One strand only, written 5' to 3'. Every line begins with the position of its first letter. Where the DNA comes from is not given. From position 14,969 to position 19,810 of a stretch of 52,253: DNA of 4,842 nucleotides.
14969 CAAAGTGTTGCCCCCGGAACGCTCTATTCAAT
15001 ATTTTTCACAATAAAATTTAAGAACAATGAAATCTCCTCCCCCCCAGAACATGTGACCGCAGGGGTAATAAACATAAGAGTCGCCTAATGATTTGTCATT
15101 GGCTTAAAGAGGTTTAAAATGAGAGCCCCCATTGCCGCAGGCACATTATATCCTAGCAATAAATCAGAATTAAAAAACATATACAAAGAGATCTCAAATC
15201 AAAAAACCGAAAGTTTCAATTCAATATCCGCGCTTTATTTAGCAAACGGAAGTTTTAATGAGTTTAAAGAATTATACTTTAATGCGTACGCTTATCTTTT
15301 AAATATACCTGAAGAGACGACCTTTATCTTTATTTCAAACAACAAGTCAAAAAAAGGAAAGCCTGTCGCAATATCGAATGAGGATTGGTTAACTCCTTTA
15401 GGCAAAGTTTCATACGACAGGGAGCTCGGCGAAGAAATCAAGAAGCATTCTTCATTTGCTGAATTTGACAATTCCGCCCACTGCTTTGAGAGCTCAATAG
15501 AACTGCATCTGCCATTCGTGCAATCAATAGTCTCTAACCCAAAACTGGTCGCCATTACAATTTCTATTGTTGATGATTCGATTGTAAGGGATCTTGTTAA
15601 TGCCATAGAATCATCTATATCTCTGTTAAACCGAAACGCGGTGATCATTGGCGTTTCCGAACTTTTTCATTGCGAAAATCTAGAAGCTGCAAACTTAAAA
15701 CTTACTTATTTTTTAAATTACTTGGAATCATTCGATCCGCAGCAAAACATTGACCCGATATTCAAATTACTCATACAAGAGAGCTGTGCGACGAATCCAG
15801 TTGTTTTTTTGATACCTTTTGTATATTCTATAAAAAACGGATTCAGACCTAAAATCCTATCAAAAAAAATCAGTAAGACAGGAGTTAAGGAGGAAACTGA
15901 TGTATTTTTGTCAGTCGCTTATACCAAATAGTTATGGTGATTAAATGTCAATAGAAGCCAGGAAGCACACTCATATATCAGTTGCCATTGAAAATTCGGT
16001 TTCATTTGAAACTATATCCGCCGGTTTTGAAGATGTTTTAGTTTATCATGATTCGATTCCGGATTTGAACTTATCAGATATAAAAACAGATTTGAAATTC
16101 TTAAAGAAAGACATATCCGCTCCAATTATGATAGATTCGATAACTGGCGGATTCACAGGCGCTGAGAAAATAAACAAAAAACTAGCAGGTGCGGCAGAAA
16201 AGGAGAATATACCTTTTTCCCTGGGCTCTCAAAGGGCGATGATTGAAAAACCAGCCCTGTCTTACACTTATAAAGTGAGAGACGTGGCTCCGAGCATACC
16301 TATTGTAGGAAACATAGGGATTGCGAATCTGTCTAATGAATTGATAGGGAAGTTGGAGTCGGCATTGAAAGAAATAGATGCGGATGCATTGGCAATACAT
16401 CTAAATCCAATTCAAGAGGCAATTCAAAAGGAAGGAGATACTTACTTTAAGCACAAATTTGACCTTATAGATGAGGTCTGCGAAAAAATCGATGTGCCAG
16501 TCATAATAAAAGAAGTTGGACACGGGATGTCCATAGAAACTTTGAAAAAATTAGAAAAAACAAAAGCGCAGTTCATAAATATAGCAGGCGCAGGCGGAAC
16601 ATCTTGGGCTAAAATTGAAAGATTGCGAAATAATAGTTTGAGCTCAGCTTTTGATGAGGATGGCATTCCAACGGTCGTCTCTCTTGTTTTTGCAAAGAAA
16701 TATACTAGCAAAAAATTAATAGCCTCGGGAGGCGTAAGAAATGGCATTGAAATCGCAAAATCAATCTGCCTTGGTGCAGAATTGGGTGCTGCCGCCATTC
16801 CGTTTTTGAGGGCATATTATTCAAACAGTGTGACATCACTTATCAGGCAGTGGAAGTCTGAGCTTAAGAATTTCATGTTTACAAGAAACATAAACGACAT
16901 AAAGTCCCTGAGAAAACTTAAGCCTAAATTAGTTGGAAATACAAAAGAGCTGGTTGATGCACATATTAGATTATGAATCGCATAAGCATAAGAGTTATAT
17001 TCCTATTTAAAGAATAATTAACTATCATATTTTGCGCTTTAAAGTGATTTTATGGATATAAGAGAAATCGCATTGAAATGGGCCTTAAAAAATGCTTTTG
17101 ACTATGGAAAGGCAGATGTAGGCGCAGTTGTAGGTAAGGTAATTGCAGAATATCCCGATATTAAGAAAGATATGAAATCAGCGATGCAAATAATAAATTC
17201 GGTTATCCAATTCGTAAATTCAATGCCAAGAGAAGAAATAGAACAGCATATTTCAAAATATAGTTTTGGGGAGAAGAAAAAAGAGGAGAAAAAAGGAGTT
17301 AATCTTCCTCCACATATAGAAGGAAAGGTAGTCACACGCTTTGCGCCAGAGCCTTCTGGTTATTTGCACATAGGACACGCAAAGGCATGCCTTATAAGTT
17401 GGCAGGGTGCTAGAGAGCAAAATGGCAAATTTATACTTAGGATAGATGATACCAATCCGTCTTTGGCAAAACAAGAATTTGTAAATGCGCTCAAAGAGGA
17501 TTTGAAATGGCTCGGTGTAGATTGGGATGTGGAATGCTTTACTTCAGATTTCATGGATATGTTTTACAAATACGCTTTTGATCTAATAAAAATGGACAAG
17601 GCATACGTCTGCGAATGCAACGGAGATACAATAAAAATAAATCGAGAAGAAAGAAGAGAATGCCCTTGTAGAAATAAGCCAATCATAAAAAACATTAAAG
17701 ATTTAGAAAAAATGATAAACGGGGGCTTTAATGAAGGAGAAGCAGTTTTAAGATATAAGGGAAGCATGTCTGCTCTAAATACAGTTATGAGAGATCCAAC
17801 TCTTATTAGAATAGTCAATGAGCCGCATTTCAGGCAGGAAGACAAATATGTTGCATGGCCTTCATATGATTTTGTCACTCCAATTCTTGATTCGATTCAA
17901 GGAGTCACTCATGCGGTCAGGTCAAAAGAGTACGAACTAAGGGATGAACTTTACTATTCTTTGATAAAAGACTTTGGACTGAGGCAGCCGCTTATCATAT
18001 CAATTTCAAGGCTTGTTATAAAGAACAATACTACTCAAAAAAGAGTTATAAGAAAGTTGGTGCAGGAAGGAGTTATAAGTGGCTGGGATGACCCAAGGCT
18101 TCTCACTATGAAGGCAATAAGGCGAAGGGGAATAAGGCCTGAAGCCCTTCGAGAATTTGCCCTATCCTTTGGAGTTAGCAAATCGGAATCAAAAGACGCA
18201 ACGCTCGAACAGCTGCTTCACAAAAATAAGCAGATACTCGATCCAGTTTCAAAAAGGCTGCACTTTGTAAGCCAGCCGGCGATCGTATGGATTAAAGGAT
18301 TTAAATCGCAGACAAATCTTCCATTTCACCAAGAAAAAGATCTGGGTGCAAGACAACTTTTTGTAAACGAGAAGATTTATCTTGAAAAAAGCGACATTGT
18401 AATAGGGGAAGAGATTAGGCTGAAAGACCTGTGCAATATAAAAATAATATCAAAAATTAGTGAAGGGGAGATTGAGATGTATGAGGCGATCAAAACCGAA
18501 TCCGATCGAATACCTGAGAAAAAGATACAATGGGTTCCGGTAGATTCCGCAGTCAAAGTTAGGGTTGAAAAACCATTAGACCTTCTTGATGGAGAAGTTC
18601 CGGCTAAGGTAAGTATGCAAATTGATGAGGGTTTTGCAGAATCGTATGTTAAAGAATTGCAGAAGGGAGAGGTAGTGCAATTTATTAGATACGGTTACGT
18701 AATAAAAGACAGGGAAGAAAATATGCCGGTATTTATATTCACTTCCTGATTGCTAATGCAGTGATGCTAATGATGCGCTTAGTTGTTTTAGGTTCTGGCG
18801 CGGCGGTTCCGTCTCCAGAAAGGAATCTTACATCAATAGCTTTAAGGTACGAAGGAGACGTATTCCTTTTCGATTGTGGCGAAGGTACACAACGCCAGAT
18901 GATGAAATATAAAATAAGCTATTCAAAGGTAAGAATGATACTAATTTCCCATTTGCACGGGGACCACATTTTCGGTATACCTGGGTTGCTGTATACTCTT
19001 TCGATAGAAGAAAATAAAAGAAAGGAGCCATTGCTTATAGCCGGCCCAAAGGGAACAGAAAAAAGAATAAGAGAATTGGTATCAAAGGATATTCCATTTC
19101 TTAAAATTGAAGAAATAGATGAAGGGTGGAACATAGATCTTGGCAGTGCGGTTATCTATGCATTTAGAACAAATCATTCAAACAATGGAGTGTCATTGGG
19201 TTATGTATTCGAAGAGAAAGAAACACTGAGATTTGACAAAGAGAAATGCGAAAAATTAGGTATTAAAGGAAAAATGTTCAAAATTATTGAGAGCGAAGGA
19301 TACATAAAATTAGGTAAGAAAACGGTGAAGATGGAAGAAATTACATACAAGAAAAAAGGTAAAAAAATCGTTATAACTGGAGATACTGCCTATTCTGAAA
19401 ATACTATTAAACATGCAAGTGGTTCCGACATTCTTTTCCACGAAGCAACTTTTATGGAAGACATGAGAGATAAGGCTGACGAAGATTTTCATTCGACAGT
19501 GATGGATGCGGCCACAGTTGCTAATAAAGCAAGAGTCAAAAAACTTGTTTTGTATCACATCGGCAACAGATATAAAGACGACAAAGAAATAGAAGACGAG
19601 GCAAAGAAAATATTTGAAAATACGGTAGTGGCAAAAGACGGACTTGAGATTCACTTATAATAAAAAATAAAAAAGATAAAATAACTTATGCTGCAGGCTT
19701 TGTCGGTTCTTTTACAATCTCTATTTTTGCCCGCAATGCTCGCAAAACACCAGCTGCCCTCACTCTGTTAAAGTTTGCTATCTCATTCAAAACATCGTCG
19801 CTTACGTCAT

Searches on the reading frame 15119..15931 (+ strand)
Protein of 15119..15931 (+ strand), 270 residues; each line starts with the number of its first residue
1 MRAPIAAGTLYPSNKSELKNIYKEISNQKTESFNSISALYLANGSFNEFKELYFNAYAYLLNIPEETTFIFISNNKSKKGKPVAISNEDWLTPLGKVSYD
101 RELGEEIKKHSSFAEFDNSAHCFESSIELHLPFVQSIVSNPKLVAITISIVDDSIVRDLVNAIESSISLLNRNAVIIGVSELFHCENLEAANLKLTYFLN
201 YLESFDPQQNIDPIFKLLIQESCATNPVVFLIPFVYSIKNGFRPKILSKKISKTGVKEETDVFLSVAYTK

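Call 56: search_protein_families(library=pfam, proteins=[window:15119-15931:+], max_evalue=0.001)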
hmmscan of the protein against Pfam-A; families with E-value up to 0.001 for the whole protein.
window:15119-15931:+ (270 aa): 1 family
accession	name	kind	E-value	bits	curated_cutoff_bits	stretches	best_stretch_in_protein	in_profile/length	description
PF01875.22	Memo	-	6.6e-24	85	27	1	4-232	2-233/269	Memo-like protein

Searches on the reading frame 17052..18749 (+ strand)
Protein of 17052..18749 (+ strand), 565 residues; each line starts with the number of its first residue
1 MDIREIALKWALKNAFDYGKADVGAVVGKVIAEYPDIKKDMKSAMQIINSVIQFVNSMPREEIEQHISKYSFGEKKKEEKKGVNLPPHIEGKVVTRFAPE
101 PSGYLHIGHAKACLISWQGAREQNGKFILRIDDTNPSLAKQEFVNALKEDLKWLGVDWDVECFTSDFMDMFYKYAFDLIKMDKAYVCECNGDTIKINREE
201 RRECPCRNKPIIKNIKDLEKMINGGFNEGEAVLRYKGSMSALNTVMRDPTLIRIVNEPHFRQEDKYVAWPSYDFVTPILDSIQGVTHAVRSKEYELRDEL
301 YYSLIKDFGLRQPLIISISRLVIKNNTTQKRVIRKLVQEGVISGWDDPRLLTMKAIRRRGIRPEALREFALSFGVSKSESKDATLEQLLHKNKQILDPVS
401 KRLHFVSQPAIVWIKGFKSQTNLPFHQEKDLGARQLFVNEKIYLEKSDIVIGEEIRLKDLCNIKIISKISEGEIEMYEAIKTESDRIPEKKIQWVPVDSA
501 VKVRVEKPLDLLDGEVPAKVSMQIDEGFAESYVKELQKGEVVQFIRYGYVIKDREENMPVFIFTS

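Call 56: search_protein_families(library=pfam, proteins=[window:17052-18749:+], max_evalue=0.001)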
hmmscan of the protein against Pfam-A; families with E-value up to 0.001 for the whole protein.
window:17052-18749:+ (565 aa): 3 families
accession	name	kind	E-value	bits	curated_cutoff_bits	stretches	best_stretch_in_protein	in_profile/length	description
PF00749.27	tRNA-synt_1c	-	1.2e-79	268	23.4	1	92-395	1-311/314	tRNA synthetases class I (E and Q), catalytic domain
PF03950.23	tRNA-synt_1c_C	-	9.5e-12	45.4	23.9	1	401-474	2-83/91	tRNA synthetases class I (E and Q), anti-codon binding domain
PF20974.2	tRNA-synt_1c_C2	-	5.2e-09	37.1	23.9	1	491-553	1-69/69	tRNA synthetases class I (E and Q), anti-codon binding domain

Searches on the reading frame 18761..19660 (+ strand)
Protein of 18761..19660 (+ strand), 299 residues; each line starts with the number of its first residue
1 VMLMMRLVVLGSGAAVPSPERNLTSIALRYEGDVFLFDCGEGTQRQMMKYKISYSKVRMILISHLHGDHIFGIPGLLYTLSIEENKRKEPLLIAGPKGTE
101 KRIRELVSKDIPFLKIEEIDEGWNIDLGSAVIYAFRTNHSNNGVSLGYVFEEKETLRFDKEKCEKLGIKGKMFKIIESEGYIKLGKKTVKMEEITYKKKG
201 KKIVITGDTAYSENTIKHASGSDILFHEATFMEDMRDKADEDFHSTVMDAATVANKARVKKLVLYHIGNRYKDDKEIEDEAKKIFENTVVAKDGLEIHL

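Call 56: search_protein_families(library=pfam, proteins=[window:18761-19660:+], max_evalue=0.001)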
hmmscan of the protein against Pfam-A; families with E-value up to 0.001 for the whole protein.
window:18761-19660:+ (299 aa): 4 families
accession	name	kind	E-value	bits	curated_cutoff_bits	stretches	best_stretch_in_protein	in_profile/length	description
PF12706.13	Lactamase_B_2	-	9.8e-19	68.2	27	2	35-153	3-133/200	Beta-lactamase superfamily domain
PF00753.33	Lactamase_B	-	2.6e-10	41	22.7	1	25-123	8-113/196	Metallo-beta-lactamase superfamily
PF13691.12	Lactamase_B_4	-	3.2e-09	36.7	27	1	15-69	4-60/63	tRNase Z endonuclease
PF23023.1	Anti-Pycsar_Apyc1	-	0.00081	19.4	50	0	8-80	6-77/250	Anti-Pycsar protein Apyc1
